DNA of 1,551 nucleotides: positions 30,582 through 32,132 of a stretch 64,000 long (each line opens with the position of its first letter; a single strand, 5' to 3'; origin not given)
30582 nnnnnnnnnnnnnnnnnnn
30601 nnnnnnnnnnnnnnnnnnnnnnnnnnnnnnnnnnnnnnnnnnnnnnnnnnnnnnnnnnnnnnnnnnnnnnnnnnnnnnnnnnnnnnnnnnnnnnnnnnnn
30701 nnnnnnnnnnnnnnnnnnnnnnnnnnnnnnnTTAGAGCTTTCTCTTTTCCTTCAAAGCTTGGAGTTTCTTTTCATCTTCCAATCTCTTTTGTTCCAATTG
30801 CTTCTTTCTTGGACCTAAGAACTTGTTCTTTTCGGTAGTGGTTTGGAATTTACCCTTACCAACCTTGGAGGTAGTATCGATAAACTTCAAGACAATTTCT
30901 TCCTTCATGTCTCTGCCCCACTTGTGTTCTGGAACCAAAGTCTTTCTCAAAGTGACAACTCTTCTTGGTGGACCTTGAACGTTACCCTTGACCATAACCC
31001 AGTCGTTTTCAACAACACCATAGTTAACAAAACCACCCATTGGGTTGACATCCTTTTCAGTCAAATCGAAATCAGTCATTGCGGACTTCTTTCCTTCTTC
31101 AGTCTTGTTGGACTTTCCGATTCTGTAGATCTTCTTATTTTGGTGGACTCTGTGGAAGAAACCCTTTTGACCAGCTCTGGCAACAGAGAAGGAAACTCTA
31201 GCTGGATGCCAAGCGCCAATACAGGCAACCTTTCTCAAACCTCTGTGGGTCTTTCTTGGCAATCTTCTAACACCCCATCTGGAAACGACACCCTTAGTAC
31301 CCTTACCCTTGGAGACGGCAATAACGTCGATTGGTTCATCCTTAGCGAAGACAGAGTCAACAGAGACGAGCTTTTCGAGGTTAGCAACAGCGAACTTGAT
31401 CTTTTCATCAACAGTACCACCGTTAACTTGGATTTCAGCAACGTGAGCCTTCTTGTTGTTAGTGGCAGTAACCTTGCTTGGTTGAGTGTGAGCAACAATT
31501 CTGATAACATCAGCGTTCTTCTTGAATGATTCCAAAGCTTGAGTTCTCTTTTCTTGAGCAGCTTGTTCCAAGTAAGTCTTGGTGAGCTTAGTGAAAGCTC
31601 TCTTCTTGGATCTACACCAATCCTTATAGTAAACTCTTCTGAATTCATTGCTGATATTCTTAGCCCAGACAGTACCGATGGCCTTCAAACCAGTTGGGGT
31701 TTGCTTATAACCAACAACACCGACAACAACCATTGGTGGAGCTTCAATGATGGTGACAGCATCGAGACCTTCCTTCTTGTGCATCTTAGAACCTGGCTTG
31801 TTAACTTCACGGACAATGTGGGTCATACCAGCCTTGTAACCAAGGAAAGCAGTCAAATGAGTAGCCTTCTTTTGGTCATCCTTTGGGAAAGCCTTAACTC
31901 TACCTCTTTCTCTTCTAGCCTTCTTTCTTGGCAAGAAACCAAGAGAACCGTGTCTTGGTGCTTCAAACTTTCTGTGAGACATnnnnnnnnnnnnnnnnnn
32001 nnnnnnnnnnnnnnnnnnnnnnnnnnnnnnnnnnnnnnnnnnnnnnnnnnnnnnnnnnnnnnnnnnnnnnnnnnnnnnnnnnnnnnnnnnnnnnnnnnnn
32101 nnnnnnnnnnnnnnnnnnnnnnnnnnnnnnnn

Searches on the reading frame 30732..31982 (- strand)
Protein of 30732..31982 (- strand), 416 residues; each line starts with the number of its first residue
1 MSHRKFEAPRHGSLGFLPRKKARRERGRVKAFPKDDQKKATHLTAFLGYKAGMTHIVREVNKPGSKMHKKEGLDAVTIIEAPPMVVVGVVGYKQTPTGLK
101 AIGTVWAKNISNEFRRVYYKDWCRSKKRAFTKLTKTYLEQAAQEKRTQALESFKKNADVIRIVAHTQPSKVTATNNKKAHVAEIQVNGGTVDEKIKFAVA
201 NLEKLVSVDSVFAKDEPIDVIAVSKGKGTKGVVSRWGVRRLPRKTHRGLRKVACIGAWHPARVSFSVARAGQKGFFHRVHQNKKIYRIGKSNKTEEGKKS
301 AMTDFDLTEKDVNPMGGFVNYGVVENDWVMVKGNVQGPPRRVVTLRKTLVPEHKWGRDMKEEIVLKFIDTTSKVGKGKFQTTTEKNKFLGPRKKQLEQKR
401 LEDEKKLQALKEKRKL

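Call 12: search_protein_families(library=pfam, proteins=[window:30732-31982:-], max_evalue=0.001)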
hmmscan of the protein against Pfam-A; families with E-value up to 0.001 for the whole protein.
window:30732-31982:- (416 aa): 1 family
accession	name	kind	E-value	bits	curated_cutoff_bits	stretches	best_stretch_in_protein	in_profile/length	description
PF00297.29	Ribosomal_L3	-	5.8e-157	522.9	22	1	1-375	1-369/369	Ribosomal protein L3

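Call 13: list_cluster_members(proteins=[window:30732-31982:-, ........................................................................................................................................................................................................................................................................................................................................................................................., window:15680-16909:-, window:23059-24315:-])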
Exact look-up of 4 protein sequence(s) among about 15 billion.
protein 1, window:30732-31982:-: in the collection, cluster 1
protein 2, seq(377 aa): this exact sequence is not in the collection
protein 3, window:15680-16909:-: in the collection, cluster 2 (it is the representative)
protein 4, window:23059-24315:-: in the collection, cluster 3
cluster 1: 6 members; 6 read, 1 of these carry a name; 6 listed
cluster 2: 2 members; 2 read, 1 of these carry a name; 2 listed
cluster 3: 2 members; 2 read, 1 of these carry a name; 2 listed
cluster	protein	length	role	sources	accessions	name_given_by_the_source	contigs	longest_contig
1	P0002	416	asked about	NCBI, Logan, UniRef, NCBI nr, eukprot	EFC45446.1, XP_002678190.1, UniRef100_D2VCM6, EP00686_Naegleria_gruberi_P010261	ribosomal protein L3 [Naegleria gruberi] | Ribosomal protein L3 n=1 Tax=Naegleria gruberi TaxID=5762 RepID=D2VCM6_NAEGR | XP_002678190.1 ribosomal protein L3 [Naegleria gruberi strain NEG-M]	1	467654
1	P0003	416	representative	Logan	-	-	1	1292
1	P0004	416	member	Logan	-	-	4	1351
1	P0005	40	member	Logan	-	-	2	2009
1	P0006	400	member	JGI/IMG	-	-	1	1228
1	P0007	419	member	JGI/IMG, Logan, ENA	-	-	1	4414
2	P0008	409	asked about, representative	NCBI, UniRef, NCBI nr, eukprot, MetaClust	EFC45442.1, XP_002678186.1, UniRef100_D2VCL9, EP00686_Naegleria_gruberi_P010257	predicted protein [Naegleria gruberi] | Predicted protein n=1 Tax=Naegleria gruberi TaxID=5762 RepID=D2VCL9_NAEGR | uncharacterized protein NAEGRDRAFT_48456 [Naegleria gruberi]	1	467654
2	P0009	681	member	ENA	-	-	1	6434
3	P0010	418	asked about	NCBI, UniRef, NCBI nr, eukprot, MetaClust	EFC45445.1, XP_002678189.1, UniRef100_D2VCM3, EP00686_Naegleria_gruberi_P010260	predicted protein [Naegleria gruberi] | Predicted protein n=1 Tax=Naegleria gruberi TaxID=5762 RepID=D2VCM3_NAEGR | uncharacterized protein NAEGRDRAFT_66623 [Naegleria gruberi]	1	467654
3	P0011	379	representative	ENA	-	-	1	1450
